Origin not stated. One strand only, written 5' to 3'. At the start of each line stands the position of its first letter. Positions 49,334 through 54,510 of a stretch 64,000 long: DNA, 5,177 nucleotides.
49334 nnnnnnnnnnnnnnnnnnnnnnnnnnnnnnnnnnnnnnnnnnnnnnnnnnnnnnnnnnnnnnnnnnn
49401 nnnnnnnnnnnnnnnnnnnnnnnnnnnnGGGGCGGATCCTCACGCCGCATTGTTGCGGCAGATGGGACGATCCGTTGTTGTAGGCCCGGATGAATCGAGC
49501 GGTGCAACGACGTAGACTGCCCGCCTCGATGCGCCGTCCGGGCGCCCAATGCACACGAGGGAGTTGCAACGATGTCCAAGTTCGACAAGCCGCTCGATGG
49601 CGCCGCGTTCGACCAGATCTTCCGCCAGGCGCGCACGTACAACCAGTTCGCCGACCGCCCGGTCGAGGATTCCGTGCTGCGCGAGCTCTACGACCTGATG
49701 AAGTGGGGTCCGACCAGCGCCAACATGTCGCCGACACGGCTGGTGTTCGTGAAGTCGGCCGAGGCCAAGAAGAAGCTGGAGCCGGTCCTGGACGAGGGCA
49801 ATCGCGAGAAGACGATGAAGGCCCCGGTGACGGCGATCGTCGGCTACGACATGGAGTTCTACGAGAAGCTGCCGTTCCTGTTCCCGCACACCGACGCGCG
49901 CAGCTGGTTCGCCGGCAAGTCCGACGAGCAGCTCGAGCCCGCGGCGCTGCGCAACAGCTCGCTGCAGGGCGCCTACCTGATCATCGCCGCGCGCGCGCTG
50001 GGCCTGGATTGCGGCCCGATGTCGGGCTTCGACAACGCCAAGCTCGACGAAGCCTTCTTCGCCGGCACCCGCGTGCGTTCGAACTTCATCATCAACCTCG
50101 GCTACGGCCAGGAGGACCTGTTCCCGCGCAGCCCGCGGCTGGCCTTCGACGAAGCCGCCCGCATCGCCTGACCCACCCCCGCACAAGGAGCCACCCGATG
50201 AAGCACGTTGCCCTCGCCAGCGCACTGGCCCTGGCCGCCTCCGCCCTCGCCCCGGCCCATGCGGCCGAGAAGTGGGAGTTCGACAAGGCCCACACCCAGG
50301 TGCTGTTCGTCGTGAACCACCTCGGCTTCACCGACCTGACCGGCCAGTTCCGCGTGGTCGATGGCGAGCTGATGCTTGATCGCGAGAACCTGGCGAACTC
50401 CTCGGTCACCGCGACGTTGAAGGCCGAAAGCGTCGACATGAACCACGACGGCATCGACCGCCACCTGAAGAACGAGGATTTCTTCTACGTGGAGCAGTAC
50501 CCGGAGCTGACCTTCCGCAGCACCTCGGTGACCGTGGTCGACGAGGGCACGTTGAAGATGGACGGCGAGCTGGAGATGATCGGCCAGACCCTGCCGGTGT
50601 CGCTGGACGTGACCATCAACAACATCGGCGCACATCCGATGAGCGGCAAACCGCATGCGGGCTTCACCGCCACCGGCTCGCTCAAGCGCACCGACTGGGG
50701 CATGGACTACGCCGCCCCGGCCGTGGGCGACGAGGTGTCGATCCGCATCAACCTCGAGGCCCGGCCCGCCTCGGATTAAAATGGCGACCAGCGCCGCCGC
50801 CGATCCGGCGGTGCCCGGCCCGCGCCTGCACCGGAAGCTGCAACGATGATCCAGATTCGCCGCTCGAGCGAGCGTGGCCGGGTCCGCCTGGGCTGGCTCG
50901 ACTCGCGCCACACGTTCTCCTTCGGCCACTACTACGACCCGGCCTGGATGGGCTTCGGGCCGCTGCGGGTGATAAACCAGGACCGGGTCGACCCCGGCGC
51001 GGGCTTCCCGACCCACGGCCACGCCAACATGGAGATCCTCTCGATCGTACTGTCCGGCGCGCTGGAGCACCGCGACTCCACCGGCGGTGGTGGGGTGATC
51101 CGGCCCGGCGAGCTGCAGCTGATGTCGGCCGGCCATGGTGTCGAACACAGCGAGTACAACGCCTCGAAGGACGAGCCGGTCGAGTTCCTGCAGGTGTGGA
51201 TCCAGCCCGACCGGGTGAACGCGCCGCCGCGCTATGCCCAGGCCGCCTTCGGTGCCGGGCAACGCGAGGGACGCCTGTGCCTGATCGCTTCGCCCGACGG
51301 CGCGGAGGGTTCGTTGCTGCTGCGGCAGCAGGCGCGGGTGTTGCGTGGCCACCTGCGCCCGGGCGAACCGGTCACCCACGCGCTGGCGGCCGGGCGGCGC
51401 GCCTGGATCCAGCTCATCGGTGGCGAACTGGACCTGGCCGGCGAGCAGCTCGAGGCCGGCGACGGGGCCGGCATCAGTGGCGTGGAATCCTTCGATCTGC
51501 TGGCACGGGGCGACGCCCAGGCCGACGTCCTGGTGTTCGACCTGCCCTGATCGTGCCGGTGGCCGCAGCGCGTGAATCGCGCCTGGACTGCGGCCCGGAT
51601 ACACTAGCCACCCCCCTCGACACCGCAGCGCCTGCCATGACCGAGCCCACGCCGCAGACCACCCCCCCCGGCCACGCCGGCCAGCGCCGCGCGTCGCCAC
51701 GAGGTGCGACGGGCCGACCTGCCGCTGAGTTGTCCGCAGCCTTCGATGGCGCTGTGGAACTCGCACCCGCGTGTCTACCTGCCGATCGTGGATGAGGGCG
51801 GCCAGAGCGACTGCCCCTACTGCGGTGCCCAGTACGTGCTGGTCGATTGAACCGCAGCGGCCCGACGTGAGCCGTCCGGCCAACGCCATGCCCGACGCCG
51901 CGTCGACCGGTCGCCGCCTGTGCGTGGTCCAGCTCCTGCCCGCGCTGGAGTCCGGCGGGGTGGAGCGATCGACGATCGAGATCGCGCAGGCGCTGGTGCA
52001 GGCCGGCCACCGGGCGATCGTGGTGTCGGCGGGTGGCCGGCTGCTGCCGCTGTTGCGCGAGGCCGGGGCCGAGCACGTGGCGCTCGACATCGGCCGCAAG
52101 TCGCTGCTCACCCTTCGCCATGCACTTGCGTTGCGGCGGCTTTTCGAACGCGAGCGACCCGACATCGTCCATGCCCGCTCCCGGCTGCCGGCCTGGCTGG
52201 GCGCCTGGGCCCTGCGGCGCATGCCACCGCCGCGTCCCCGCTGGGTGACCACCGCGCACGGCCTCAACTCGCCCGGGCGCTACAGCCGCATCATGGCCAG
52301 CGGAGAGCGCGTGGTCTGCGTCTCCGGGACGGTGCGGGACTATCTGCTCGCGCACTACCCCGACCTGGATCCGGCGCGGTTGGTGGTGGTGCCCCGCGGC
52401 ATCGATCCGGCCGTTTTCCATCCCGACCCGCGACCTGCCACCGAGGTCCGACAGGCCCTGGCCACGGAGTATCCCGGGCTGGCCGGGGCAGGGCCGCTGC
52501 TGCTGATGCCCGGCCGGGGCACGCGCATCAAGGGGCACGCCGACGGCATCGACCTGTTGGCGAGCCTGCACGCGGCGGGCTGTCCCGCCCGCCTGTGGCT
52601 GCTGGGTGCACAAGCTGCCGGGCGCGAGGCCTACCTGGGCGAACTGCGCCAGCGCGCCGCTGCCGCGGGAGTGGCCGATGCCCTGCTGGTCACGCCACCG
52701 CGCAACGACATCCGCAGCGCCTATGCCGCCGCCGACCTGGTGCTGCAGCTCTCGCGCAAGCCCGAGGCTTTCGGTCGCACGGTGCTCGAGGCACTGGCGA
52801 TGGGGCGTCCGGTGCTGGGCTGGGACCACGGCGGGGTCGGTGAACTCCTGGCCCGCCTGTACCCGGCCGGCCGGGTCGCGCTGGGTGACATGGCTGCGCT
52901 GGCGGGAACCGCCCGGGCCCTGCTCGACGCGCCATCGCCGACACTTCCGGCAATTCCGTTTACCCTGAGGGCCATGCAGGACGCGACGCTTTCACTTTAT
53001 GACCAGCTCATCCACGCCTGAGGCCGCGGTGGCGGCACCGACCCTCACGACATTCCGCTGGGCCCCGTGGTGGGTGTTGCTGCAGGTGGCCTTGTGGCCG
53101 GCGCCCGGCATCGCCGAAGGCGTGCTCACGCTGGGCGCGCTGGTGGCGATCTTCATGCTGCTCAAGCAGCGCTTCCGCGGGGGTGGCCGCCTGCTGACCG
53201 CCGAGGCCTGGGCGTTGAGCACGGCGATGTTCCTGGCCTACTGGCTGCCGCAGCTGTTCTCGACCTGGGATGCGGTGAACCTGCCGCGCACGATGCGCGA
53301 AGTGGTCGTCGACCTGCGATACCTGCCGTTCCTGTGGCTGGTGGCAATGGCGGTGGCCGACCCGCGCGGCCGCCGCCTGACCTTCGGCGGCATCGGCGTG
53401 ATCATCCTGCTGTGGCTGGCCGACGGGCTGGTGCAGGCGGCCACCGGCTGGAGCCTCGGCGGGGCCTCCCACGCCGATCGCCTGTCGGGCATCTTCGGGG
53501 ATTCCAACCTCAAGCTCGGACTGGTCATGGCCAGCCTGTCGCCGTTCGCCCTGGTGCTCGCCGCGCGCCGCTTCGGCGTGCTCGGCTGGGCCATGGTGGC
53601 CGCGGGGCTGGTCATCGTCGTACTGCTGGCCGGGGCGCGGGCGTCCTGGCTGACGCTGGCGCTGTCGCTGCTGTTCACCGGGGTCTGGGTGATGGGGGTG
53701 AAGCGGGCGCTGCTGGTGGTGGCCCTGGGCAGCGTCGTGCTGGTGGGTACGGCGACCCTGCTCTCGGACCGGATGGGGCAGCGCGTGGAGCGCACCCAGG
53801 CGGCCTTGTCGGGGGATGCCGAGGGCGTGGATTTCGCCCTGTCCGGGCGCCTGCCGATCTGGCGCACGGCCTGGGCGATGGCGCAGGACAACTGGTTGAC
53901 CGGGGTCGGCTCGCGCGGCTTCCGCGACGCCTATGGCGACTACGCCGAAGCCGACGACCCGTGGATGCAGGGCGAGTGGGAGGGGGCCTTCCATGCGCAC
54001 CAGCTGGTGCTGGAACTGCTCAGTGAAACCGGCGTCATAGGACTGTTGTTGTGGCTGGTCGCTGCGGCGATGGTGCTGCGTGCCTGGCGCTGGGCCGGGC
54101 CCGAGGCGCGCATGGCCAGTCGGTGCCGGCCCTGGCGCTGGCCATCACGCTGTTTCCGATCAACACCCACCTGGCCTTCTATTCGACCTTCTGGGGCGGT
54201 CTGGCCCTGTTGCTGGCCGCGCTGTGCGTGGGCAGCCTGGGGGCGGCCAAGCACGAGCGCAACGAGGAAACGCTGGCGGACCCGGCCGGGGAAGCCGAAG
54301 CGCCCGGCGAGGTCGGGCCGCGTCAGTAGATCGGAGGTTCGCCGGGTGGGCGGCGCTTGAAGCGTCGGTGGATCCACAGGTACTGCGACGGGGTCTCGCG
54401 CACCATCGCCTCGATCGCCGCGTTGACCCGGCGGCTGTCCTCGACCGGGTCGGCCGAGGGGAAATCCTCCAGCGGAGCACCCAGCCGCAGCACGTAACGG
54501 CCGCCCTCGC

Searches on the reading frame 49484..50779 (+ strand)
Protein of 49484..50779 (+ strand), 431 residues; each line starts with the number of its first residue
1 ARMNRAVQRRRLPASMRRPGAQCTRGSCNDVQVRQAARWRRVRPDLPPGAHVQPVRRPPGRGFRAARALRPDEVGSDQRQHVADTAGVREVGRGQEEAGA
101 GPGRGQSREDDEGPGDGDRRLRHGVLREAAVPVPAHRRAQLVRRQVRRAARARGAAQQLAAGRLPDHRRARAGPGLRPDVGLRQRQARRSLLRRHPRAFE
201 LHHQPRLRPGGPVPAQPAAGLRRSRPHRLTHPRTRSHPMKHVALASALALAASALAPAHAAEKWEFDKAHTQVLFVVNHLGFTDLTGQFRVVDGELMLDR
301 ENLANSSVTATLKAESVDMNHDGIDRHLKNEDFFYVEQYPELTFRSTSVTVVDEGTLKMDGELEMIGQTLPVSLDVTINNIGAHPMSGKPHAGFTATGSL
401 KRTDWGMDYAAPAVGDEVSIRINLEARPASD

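Call 33: search_protein_families(library=pfam, proteins=[window:49484-50779:+], max_evalue=0.001)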
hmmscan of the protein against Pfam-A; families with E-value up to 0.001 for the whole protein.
window:49484-50779:+ (431 aa): 1 family
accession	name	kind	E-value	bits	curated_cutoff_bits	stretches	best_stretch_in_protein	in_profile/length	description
PF04264.18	YceI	-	3.9e-44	151.1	23.7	1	264-426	1-150/150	YceI-like domain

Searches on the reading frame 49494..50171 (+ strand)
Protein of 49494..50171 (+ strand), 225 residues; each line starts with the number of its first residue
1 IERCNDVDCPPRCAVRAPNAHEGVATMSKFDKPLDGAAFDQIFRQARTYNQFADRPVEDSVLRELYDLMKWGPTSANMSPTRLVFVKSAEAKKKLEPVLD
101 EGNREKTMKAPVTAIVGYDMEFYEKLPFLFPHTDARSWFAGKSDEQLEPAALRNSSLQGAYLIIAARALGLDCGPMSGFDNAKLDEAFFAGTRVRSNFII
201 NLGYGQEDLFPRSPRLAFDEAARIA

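Call 33: search_protein_families(library=pfam, proteins=[window:49494-50171:+], max_evalue=0.001)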
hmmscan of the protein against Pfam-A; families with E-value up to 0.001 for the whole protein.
window:49494-50171:+ (225 aa): 1 family
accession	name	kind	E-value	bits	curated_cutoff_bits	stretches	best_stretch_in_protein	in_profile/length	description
PF00881.29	Nitroreductase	-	1.6e-16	61.4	23.5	1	44-188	2-152/167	Nitroreductase family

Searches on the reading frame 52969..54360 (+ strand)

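Call 33: search_protein_families(library=pfam, proteins=[window:52969-54360:+], max_evalue=0.001)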
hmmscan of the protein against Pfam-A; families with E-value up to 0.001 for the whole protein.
window:52969-54360:+ (463 aa): 1 family
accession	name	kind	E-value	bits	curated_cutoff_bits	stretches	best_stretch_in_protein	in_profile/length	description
PF04932.20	Wzy_C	-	2e-21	76.7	31.7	1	211-363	3-149/149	O-Antigen ligase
